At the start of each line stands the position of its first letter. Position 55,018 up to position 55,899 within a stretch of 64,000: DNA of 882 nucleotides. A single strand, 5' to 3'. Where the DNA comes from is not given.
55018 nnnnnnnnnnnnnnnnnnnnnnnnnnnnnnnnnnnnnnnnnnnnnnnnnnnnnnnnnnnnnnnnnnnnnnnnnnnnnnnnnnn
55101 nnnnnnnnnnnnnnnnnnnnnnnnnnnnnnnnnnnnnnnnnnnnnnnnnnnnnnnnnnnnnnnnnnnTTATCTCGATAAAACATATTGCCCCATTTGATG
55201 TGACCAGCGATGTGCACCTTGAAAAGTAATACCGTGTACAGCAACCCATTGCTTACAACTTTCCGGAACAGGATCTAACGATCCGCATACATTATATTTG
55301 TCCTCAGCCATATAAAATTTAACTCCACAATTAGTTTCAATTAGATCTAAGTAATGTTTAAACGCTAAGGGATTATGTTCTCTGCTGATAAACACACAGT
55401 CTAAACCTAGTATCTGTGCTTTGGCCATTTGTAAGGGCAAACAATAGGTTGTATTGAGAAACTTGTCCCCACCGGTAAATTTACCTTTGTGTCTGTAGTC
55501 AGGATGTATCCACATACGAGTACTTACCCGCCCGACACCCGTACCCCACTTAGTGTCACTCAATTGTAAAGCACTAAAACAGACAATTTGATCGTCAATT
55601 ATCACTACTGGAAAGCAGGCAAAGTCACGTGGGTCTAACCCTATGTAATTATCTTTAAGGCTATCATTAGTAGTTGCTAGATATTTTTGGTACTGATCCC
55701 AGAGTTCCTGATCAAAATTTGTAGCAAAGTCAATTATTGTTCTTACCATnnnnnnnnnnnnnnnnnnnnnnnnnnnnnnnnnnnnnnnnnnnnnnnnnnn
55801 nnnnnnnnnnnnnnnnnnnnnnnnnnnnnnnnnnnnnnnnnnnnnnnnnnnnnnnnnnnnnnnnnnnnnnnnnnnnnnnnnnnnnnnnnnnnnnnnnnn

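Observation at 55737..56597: Phage-encoded stearoyl-CoA-type membrane desaturase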

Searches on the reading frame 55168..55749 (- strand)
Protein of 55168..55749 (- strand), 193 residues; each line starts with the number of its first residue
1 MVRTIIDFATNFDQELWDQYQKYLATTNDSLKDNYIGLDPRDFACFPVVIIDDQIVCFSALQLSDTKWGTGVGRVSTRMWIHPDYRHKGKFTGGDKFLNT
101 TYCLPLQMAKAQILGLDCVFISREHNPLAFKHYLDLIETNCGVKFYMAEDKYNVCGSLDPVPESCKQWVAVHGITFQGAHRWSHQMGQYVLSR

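Call 3: search_protein_families(library=pfam, proteins=[window:55168-55749:-], max_evalue=0.01)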
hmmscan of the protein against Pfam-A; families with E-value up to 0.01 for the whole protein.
window:55168-55749:- (193 aa): 0 families

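Call 9: search_protein_families(library=phrogs, proteins=[window:55168-55749:-], max_evalue=0.001)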
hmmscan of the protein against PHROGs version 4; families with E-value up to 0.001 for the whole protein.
window:55168-55749:- (193 aa): 0 families

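Call 22: search_protein_families(library=ncbifam, proteins=[window:55168-55749:-], max_evalue=0.01)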
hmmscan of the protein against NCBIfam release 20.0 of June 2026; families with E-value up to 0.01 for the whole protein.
window:55168-55749:- (193 aa): 0 families

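Call 50: search_solved_structures(query=A2, max_evalue=10)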
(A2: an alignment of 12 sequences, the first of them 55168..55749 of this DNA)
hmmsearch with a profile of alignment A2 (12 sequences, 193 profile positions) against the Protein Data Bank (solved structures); distinct sequences matched with E-value up to 10: 0.

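Call 53: find_homologous_proteins(query=A2, max_evalue=0.001)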
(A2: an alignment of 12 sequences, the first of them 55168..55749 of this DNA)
Query A2 (12 sequences) (193 aa, profile of the alignment): 306 proteins with E <= 0.001 among 1198 candidates; the best 120 are listed.
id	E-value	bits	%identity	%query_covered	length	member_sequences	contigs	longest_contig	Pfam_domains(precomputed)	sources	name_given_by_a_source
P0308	7.4e-101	354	63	98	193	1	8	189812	-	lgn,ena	-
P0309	2.2e-98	346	61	98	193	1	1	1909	-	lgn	-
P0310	3.3e-98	345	66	98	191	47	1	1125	-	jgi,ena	jgi:hypothetical protein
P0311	3.7e-97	342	71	98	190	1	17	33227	-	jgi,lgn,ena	-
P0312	6.8e-97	341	64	99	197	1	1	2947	-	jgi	-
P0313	7.7e-97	341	67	98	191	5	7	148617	-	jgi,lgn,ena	jgi:hypothetical protein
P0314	1.9e-96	340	65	98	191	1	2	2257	-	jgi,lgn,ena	jgi:hypothetical protein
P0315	2.6e-96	339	61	98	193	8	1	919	-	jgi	jgi:hypothetical protein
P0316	2.9e-96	339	63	99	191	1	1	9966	-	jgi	jgi:hypothetical protein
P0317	1.1e-95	337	75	99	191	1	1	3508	-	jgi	jgi:hypothetical protein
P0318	1.5e-95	337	65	98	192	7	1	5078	-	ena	-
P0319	2.7e-95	336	60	100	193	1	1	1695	-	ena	-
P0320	3.6e-95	335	64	97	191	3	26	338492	-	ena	-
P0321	3.8e-95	335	73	99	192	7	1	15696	-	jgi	jgi:hypothetical protein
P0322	1.4e-94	333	68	98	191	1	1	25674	-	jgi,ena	-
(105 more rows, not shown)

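Call 65: predict_structure(alignment_id=A6)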
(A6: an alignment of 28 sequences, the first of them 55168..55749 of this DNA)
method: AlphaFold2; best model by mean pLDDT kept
length: 193 residues; sequences in the alignment: 28
mean_pLDDT: 92.7   pTM: 0.90
mean pLDDT of the five models: 92.7, 92.1, 89.2, 89.0, 87.8
residues with pLDDT >= 90: 157; 70-90: 32; 50-70: 4; < 50: 0
segments of 3 or more residues with pLDDT < 50: none
pLDDT, mean of each block of 10 residues (from residue 1): 91 98 93 93 98 96 95 96 84 86 97 98 91 94 94 83 91 96 94 74
secondary structure, 60 per line:
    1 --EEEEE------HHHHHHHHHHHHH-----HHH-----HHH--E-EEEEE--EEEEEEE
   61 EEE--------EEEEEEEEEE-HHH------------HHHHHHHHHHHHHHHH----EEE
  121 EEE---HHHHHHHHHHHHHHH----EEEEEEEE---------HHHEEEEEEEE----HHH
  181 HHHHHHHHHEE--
elements in order: E3-7 H14-26 E47-51 E54-63 E72-81 H98-113 E118-123 H127-141 E146-153 E166-173 H178-189

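Call 97: search_protein_families(library=pfam, alignment_id=A6, max_evalue=5)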
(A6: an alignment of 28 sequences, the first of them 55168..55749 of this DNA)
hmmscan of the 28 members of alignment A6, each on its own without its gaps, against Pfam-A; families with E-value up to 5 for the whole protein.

A. member 1, window:55168-55749:- (193 aa): 1 family
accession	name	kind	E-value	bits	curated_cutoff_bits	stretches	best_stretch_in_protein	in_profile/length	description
PF13508.13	Acetyltransf_7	-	0.04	14.7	27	1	48-89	7-44/84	Acetyltransferase (GNAT) domain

B. families by the number of members that match (of 28 scanned): 7 families
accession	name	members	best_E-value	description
PF13508.13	Acetyltransf_7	13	0.005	Acetyltransferase (GNAT) domain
PF00583.31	Acetyltransf_1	5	0.05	Acetyltransferase (GNAT) family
PF06852.18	DUF1248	4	0.014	Protein of unknown function (DUF1248)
PF21792.3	DAB2_SBM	2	0.52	Disabled homolog 2-like, sulfatide-binding motifs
PF22874.1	SBE2_M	1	0.097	SBE2, middle domain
PF04092.18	SAG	1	0.18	SRS domain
PF22950.1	DUF7026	1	0.21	Domain of unknown function (DUF7026)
